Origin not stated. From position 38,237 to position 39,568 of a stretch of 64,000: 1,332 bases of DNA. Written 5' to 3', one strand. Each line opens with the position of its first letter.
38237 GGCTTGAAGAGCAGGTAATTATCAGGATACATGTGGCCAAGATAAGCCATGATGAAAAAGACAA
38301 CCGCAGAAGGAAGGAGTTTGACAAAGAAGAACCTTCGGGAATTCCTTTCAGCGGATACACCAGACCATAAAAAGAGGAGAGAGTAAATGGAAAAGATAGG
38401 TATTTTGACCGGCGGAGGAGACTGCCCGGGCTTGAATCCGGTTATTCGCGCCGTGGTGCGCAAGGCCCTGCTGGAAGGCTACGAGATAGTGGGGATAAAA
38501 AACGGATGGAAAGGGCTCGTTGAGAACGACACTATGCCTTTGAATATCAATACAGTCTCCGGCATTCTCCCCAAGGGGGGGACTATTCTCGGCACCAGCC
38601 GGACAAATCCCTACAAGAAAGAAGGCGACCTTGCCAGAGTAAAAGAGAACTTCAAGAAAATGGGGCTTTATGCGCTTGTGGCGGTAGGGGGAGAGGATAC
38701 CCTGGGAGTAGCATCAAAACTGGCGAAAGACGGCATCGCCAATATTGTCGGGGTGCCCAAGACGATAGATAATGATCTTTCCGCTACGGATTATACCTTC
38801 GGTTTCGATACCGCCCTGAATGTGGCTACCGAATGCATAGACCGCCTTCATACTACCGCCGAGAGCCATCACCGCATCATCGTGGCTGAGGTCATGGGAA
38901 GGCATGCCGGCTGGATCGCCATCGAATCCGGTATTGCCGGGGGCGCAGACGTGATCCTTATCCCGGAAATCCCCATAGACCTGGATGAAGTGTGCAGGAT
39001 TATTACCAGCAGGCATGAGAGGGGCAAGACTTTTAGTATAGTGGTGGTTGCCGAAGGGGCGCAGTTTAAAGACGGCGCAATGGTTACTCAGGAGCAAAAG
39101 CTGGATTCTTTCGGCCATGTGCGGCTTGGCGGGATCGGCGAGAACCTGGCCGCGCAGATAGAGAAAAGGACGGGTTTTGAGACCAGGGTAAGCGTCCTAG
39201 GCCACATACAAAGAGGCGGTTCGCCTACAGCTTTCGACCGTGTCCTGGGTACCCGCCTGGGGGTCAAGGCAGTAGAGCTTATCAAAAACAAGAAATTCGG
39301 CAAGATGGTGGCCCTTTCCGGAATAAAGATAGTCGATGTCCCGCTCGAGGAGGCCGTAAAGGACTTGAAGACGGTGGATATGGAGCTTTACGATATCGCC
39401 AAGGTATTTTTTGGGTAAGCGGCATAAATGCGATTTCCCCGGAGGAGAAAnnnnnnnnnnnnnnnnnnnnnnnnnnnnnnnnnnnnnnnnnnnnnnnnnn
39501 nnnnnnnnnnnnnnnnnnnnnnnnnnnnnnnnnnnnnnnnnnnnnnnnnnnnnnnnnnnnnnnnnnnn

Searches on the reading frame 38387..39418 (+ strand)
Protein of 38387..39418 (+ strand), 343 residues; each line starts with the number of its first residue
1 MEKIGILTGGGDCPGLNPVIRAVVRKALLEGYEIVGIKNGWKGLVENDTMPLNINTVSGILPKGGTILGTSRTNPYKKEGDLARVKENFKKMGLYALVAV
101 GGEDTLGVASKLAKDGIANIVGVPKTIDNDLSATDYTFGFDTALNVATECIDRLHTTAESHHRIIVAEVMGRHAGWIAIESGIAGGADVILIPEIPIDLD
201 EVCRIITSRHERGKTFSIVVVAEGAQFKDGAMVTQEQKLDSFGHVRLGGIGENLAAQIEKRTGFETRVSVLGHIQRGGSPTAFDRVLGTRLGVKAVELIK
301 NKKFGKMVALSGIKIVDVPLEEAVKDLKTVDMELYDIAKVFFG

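Call 18: find_encoding_contigs(protein=window:38387-39418:+, flank=10000, max_places=1)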
Protein window:38387-39418:+ (343 aa): 8 contigs read that carry it; 1 place shown.
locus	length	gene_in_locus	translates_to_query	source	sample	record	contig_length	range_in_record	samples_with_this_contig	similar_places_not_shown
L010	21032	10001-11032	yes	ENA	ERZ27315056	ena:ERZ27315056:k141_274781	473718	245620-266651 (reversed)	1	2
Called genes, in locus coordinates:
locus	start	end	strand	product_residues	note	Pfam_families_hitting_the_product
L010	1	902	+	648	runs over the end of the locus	PF07715:Plug, PF00593:TonB_dep_Rec_b-barrel, PF14905:OMP_b-brl_3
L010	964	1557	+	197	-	PF01618:MotA_ExbB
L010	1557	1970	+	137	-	PF02472:ExbD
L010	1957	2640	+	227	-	PF13103:TonB_2 (weak), PF03544:TonB_C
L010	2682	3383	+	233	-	-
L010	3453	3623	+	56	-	PF01165:Ribosomal_S21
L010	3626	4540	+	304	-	PF01261:AP_endonuc_2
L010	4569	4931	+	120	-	PF08899:DUF1844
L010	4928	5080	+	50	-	PF03966:Trm112p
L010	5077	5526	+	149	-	PF01220:DHquinase_II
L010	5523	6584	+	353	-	PF01321:Creatinase_N, PF00557:Peptidase_M24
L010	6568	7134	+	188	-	PF08207:EFP_N, PF01132:EFP, PF09285:Elong-fact-P_C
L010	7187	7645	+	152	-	PF00364:Biotin_lipoyl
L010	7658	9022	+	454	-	PF00289:Biotin_carb_N, PF02222:ATP-grasp, PF02786:CPSase_L_D2, PF07478:Dala_Dala_lig_C, PF02785:Biotin_carb_C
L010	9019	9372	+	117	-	PF03780:Asp23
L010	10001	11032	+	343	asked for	PF00365:PFK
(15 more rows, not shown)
